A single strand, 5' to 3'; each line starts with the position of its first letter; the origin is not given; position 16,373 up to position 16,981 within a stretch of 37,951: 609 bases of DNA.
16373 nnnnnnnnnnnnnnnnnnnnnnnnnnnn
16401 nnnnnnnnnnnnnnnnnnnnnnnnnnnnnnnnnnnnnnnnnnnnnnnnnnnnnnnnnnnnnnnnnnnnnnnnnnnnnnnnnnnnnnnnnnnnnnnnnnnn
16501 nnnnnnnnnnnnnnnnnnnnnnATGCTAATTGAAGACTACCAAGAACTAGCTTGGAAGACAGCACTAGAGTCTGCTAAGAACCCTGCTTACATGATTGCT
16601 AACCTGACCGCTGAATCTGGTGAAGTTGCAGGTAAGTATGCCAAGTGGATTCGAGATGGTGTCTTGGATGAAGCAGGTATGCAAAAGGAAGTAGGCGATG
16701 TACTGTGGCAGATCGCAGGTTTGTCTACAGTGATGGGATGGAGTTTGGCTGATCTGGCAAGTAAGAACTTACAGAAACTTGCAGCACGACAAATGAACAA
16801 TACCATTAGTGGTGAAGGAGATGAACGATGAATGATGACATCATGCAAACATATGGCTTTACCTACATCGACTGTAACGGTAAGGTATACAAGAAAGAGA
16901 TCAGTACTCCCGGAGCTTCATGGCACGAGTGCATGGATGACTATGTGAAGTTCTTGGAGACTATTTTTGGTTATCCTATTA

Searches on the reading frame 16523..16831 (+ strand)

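Call 61: search_protein_families(library=phrogs, proteins=[window:16523-16831:+], max_evalue=0.01)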
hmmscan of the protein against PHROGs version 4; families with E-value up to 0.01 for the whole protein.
window:16523-16831:+ (102 aa): 2 families
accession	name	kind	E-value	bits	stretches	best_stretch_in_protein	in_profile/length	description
phrog_229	-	other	1.7e-21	78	1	1-102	248-358/533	MazG-like pyrophosphatase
phrog_28986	-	unknown function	0.0046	18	0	5-29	31-54/55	-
